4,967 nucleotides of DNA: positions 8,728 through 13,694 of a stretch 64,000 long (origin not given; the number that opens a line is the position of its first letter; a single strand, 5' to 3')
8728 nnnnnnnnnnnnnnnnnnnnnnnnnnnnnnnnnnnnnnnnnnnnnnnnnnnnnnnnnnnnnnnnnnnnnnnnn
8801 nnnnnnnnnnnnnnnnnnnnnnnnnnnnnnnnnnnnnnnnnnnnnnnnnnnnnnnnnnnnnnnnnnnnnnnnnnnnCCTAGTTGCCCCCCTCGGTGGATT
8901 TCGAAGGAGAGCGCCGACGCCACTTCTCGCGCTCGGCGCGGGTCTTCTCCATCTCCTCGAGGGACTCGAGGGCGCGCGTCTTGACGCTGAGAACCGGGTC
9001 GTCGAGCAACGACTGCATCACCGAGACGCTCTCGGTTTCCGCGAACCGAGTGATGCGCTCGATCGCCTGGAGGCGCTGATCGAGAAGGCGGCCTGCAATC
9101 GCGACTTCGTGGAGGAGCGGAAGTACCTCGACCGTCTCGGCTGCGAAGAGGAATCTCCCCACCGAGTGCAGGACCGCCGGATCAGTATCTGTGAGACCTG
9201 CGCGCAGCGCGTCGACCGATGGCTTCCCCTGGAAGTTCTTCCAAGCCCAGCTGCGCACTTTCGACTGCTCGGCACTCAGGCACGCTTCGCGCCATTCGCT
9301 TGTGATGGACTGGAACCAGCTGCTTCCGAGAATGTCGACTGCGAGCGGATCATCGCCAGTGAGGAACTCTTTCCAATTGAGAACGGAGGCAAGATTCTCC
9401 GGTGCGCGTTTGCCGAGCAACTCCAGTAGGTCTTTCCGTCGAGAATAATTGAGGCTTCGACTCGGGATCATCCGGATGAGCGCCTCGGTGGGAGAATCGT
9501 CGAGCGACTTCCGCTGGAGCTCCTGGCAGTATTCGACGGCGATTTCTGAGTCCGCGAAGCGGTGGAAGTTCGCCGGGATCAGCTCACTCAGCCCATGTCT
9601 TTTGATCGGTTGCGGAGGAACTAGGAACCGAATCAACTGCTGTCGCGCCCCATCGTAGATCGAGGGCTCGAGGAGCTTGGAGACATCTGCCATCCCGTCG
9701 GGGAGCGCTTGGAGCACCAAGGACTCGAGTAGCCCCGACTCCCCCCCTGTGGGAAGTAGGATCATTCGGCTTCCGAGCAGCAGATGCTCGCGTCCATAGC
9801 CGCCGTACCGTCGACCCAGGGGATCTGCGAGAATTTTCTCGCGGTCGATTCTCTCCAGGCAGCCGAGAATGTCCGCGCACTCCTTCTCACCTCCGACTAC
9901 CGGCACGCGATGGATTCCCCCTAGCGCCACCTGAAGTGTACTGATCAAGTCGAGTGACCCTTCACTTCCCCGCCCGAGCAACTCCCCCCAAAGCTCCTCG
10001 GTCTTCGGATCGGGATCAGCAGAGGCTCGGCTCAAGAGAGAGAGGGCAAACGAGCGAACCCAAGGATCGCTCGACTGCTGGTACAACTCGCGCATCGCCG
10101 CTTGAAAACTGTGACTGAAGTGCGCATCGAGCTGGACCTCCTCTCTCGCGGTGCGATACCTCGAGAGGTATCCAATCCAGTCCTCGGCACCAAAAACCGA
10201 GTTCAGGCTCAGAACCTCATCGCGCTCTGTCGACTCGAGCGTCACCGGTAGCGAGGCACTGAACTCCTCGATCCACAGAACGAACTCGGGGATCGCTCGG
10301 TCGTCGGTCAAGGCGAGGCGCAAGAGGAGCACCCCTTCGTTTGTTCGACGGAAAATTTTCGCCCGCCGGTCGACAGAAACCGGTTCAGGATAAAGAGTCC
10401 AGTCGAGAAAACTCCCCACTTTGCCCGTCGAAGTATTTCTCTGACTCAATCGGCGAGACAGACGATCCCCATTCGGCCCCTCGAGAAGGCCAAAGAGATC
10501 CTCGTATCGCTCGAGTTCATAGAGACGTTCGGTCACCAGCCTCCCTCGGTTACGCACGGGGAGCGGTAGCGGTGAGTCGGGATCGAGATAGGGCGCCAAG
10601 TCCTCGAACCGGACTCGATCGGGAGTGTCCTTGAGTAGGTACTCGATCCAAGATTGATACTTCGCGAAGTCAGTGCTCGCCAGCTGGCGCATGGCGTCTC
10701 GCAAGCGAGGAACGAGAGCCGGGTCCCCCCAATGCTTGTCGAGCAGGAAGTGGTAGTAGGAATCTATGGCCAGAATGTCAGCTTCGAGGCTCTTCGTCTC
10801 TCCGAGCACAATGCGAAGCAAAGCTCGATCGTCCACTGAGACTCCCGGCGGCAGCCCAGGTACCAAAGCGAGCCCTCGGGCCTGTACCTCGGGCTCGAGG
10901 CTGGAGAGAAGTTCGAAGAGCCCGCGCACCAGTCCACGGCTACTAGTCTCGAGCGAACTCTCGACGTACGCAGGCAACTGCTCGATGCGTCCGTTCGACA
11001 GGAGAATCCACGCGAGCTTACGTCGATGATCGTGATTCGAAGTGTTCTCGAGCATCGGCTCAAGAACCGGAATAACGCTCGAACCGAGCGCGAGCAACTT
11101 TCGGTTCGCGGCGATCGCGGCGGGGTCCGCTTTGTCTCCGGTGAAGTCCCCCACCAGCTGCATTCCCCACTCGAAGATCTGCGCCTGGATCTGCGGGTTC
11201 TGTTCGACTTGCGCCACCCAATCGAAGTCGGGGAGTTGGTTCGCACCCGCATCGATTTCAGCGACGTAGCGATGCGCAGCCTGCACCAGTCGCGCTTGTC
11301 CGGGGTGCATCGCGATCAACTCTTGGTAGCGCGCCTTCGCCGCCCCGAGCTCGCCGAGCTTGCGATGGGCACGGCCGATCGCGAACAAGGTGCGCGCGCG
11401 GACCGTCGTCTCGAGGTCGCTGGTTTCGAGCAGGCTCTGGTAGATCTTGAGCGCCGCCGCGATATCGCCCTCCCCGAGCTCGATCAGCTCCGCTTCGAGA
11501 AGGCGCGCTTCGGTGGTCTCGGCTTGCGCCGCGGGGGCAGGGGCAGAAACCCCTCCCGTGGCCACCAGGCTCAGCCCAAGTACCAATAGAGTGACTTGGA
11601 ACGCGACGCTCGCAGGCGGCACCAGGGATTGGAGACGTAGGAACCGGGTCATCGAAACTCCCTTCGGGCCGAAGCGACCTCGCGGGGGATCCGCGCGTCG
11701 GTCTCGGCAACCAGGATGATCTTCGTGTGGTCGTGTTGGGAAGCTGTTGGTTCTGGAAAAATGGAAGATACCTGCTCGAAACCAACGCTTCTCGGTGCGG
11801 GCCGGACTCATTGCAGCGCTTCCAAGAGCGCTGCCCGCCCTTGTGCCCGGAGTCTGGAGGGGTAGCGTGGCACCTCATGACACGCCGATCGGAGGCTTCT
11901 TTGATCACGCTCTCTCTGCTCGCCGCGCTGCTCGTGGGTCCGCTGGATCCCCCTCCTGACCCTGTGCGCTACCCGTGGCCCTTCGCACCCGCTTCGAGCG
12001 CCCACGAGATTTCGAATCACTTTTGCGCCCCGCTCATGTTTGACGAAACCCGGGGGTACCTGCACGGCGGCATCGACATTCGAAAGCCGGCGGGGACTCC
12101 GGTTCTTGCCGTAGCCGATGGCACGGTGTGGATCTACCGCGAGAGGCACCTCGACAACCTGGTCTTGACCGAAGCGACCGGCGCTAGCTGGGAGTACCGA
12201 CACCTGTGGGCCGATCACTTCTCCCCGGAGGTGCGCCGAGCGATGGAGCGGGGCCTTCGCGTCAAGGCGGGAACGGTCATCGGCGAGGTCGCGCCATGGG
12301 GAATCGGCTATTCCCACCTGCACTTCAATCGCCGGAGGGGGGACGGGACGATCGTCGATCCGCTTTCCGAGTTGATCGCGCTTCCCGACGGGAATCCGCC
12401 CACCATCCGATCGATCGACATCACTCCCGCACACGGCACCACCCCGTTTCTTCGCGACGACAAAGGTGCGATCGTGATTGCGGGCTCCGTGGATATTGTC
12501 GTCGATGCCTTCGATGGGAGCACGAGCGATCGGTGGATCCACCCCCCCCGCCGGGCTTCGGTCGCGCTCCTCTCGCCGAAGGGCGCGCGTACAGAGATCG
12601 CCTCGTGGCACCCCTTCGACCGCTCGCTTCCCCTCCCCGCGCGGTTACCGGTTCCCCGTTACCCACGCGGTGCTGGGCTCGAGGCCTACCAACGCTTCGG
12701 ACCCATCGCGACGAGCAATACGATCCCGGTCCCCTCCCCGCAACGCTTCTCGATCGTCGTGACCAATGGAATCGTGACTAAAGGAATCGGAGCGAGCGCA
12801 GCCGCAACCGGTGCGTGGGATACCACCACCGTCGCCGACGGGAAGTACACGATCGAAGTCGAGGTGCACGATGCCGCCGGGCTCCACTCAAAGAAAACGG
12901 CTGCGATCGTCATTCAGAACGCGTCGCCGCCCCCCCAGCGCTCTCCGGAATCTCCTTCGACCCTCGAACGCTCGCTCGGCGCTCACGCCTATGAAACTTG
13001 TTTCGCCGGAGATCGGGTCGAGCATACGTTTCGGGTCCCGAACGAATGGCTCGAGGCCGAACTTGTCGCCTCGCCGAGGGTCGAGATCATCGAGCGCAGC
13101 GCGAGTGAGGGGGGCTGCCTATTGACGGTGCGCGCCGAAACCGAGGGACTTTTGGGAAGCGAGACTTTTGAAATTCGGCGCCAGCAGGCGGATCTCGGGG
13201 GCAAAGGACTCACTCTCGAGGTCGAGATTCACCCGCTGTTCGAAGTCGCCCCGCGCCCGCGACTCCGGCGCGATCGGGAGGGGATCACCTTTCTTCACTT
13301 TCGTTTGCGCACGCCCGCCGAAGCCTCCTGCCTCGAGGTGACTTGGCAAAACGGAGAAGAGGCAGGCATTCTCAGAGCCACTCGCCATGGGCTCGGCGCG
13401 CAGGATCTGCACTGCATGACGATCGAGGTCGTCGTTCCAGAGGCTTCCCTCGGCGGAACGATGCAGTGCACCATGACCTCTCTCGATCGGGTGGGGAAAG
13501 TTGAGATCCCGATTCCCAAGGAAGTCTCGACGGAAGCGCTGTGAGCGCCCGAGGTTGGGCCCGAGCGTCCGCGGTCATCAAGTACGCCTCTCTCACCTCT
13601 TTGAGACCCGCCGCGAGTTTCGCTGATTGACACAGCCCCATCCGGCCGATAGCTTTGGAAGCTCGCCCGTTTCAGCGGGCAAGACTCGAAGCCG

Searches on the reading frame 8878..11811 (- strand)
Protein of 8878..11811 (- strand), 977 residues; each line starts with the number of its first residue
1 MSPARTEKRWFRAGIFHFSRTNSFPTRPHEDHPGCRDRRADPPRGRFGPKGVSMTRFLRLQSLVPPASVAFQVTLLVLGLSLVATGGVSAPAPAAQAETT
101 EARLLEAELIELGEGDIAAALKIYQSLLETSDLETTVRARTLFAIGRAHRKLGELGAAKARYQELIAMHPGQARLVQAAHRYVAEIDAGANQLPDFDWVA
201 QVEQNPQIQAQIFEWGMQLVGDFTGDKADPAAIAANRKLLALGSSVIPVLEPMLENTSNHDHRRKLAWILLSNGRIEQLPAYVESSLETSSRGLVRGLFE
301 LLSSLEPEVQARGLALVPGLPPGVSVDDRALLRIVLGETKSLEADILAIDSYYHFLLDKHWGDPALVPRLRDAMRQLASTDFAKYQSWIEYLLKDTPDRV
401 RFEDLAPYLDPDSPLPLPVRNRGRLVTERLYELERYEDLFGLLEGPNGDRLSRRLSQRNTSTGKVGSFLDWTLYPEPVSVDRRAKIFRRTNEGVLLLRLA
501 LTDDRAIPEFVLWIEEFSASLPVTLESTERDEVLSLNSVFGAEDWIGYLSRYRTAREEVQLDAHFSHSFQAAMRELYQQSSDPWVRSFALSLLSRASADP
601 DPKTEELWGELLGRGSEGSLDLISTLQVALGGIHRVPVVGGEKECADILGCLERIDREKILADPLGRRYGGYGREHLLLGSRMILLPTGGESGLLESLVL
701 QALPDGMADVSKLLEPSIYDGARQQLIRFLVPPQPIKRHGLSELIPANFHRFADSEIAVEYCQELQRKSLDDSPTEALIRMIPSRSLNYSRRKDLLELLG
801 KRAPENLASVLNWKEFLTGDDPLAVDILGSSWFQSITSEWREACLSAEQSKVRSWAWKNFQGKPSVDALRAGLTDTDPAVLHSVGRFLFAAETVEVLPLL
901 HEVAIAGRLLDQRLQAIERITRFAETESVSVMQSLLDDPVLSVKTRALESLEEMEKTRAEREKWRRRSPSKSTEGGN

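Call 23: search_protein_families(library=pfam, proteins=[window:8878-11811:-], max_evalue=0.001)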
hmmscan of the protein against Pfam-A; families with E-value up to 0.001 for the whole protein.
window:8878-11811:- (977 aa): 2 families
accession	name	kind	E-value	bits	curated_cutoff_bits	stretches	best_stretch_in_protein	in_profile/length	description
PF13646.12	HEAT_2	-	7.6e-08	33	27.7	0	913-958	17-62/88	HEAT repeats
PF13424.12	TPR_12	-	0.00072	20.1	30.1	0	112-168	14-74/77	Tetratricopeptide repeat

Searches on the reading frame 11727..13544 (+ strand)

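Call 23: search_protein_families(library=pfam, proteins=[window:11727-13544:+], max_evalue=0.001)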
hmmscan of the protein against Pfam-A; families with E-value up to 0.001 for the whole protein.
window:11727-13544:+ (605 aa): 2 families
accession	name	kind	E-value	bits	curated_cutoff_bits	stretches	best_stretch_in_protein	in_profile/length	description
PF01551.29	Peptidase_M23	-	4.5e-12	46.4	28.7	1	113-212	3-96/96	Peptidase family M23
PF19077.6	Big_13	-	0.00017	22.5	27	1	354-393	54-97/102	Bacterial Ig-like domain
